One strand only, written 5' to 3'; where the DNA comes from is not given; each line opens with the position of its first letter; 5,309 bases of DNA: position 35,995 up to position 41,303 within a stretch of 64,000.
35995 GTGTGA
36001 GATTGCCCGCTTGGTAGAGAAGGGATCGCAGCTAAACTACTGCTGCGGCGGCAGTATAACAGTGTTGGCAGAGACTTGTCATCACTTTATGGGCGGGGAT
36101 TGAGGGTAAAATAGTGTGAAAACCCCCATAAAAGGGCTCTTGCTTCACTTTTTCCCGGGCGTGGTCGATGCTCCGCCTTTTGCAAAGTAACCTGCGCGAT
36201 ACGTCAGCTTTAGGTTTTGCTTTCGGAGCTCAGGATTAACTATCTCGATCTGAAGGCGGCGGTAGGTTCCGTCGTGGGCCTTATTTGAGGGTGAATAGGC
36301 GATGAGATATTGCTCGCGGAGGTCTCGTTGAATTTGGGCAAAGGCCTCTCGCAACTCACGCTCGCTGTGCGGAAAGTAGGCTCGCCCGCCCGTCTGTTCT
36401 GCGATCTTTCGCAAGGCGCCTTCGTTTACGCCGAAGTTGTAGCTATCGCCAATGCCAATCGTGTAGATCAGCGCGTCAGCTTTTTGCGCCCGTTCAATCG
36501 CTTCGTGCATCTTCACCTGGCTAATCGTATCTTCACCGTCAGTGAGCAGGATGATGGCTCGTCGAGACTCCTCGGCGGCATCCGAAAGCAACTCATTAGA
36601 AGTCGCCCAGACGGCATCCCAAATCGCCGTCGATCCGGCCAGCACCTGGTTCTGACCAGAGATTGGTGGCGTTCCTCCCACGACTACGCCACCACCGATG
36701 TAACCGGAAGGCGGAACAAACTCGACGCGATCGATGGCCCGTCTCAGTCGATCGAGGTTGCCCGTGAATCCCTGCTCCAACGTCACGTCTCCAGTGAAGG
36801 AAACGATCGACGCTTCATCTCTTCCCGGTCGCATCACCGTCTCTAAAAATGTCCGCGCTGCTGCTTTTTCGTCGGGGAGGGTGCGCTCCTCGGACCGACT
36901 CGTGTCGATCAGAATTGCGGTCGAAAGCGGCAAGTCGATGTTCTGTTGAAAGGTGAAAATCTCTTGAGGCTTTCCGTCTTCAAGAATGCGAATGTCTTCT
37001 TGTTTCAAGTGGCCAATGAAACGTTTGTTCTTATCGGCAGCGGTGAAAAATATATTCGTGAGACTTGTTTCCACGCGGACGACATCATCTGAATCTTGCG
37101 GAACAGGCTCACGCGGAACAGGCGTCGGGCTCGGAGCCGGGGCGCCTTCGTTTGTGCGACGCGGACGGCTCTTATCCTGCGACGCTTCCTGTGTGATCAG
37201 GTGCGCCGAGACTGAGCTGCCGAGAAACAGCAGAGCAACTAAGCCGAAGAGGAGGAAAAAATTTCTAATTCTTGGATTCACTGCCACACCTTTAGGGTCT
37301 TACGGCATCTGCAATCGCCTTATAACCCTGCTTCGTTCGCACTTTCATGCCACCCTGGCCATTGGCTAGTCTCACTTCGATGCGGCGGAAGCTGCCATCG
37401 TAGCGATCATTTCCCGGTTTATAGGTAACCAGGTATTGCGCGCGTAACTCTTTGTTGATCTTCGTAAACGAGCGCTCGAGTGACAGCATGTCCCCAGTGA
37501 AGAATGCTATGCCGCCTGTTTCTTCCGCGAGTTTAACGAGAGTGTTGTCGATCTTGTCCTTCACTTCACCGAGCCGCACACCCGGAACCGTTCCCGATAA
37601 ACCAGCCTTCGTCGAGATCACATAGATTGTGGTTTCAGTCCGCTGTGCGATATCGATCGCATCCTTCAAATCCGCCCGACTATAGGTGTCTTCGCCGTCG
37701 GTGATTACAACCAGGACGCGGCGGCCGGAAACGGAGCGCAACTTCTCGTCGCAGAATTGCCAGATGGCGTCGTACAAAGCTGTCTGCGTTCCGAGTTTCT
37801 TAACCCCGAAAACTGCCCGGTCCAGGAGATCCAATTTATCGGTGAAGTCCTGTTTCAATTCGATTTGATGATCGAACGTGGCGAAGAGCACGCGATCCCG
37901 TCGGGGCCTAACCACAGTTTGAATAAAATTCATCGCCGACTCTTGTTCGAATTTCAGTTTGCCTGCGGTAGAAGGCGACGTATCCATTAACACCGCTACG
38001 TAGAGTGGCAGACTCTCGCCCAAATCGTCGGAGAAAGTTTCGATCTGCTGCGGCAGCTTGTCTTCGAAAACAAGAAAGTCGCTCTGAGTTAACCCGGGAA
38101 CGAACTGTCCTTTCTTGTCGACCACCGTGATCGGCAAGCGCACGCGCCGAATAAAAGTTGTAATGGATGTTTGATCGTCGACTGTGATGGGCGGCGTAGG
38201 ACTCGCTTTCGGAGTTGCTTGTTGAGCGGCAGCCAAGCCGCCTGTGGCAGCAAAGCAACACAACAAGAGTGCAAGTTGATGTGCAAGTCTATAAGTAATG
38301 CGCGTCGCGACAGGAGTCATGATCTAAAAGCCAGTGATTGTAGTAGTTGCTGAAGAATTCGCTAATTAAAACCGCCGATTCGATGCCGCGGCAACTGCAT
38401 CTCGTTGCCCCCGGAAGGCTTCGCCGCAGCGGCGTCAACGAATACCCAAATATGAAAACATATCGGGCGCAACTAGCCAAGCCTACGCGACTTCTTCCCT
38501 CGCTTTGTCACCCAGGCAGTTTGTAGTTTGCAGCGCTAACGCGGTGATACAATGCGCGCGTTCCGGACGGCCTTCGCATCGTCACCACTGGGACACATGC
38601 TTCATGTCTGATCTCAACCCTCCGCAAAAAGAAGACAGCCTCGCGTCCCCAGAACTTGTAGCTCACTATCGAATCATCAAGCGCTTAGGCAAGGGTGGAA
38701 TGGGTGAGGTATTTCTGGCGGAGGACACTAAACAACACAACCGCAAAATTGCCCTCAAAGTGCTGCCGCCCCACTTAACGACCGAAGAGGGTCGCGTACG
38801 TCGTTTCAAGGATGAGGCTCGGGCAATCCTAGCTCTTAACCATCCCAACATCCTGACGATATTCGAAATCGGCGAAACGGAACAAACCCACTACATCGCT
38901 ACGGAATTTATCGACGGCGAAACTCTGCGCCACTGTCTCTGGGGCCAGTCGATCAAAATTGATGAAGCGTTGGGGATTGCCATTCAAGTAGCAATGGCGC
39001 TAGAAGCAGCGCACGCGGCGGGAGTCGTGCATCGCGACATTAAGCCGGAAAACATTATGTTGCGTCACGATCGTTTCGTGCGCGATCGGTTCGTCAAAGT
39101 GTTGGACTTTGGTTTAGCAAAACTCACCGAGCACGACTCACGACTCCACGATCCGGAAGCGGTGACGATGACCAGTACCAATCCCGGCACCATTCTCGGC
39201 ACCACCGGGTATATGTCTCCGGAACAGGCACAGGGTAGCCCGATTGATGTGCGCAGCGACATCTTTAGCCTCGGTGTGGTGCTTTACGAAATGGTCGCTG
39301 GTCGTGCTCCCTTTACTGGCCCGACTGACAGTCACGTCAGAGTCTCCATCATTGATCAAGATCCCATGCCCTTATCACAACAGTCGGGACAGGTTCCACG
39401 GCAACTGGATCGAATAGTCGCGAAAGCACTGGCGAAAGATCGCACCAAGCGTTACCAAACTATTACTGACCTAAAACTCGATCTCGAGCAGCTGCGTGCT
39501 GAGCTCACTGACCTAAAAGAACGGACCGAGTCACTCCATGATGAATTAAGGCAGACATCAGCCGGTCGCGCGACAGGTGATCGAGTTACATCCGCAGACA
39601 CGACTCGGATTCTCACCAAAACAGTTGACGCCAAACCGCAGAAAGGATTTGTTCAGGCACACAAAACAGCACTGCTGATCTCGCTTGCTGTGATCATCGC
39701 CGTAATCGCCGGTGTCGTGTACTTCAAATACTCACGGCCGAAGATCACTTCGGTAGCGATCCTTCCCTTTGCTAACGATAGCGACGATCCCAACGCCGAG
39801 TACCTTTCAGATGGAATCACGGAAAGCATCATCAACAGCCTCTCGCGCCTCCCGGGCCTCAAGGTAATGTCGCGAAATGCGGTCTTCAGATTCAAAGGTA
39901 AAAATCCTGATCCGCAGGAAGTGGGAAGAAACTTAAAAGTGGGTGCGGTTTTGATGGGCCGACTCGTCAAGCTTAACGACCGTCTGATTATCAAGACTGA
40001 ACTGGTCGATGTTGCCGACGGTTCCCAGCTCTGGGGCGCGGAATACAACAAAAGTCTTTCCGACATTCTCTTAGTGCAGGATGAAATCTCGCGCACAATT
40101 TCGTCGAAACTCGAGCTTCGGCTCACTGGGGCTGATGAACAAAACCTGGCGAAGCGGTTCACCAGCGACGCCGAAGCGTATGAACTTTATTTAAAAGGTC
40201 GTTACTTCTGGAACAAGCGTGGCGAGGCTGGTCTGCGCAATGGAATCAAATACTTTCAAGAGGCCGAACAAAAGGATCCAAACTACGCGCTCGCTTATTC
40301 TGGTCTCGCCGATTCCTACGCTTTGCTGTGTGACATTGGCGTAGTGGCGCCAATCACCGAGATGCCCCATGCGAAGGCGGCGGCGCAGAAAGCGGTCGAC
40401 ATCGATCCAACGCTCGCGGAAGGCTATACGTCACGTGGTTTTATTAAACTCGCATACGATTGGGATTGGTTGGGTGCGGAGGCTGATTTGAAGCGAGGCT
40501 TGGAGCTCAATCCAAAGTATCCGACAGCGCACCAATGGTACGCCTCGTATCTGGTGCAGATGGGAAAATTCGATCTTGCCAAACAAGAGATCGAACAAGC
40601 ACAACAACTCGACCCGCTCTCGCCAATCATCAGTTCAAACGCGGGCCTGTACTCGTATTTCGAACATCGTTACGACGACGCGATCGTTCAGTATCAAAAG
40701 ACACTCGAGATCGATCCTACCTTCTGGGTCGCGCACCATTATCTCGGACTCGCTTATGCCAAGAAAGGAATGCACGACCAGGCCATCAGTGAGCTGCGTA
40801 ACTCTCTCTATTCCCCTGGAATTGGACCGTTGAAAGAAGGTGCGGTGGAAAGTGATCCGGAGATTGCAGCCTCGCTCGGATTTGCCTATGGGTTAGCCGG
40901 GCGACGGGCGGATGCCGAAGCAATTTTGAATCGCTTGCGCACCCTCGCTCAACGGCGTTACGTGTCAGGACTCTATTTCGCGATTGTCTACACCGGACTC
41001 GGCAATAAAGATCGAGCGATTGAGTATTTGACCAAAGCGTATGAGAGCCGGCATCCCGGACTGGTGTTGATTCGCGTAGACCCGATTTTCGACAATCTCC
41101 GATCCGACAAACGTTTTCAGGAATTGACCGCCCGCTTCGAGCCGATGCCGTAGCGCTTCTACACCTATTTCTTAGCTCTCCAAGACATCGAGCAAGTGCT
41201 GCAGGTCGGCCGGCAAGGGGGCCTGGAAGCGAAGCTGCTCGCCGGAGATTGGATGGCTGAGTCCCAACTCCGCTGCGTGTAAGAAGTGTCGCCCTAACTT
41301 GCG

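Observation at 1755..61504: At least 12 intergenic spacers are filled with 7- or 8-nt tandem arrays from a shared word set, mostly as mirrored pairs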

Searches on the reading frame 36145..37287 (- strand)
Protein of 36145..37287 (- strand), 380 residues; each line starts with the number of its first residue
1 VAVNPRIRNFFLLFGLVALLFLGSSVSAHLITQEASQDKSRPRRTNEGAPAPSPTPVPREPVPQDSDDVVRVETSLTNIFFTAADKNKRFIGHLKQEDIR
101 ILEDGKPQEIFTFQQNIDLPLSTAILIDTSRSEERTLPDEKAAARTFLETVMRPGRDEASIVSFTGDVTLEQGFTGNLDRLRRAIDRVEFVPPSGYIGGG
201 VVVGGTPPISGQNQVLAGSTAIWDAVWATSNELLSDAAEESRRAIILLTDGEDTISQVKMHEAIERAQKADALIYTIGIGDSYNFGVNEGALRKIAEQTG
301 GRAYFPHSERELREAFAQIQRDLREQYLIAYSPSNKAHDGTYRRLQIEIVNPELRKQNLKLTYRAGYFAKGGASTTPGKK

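Call 25: search_protein_families(library=pfam, max_evalue=0.00001, proteins=[window:36145-37287:-])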
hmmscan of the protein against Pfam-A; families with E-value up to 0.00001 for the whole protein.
window:36145-37287:- (380 aa): 3 families
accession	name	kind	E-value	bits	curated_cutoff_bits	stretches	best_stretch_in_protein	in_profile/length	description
PF00092.34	VWA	-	2.5e-11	44.5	23.8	1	217-317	75-173/174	von Willebrand factor type A domain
PF13519.12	VWA_2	-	1.1e-08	36.1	27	1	123-251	1-106/107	von Willebrand factor type A domain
PF13768.12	VWA_3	-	5.2e-06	27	27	0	237-305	92-155/155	von Willebrand factor type A domain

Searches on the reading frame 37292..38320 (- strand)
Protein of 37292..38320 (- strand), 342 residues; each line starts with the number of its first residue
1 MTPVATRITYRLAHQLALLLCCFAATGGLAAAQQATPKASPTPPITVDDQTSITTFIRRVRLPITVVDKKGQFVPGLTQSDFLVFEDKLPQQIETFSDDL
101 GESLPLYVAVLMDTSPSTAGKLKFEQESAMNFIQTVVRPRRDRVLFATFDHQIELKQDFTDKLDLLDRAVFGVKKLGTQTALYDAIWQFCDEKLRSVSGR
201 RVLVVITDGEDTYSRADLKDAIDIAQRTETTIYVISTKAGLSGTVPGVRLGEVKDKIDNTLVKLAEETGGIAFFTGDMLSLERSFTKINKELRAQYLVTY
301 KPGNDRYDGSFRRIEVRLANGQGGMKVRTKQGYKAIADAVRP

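Call 25: search_protein_families(library=pfam, max_evalue=0.00001, proteins=[window:37292-38320:-])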
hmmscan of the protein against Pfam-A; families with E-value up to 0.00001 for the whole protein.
window:37292-38320:- (342 aa): 2 families
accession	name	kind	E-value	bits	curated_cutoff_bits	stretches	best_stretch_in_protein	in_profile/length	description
PF00092.34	VWA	-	1.1e-10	42.4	23.8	1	108-282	2-169/174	von Willebrand factor type A domain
PF13519.12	VWA_2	-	1.4e-06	29.3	27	0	108-210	1-107/107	von Willebrand factor type A domain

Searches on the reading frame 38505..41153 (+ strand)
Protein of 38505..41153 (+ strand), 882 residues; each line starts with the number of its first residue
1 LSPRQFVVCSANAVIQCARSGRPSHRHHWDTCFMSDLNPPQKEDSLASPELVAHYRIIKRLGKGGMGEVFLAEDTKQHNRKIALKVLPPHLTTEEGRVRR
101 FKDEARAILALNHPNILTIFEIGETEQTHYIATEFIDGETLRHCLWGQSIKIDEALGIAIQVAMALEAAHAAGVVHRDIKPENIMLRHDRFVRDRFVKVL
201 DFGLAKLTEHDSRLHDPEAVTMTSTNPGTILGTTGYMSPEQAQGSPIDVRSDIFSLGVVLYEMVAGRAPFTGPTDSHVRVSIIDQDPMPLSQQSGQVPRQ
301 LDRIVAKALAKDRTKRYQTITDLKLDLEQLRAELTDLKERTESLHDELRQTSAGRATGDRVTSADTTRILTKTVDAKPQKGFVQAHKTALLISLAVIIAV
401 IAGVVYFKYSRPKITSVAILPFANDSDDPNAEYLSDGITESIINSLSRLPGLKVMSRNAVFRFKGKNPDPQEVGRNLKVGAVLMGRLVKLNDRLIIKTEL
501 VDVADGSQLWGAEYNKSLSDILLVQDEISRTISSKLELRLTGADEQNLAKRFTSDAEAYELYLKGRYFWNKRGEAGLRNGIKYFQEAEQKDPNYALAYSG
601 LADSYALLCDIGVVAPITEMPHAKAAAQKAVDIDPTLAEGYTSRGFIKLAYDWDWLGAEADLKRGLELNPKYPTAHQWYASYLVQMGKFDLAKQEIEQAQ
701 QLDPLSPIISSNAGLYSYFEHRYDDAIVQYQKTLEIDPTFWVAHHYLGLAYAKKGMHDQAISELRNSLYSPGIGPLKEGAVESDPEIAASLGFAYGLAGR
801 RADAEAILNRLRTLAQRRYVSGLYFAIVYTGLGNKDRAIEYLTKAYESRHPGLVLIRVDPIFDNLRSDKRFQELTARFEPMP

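Call 25: search_protein_families(library=pfam, max_evalue=0.00001, proteins=[window:38505-41153:+])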
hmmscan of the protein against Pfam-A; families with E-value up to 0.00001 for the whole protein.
window:38505-41153:+ (882 aa): 10 families
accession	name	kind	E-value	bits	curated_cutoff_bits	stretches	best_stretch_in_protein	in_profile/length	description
PF00069.31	Pkinase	-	8.8e-47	160.1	31.7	1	55-318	1-253/263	Protein kinase domain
PF07714.23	PK_Tyr_Ser-Thr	-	6e-34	118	23.1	1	57-317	3-249/258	Protein tyrosine and serine/threonine kinase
PF13414.12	TPR_11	-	5.5e-17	61.6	26.8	1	722-755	9-42/42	TPR repeat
PF14559.12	TPR_19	-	1.1e-14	55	25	0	657-705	9-57/68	Tetratricopeptide repeat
PF13431.12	TPR_17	-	3.7e-14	52.2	24.4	0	730-761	2-33/34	Tetratricopeptide repeat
PF07719.23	TPR_2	-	9.6e-14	50.7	27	0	743-768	3-28/34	Tetratricopeptide repeat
PF00515.34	TPR_1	-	4.5e-11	42.5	27.8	0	721-740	15-34/34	Tetratricopeptide repeat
PF13181.12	TPR_8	-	1e-10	41.3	25.7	0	675-704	3-32/34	Tetratricopeptide repeat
PF13428.12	TPR_14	-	1.5e-08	34.9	23.5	0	674-709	2-37/44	Tetratricopeptide repeat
PF12895.13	ANAPC3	-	7.6e-06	26.6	27.2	0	721-768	3-51/82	Anaphase-promoting complex, cyclosome, subunit 3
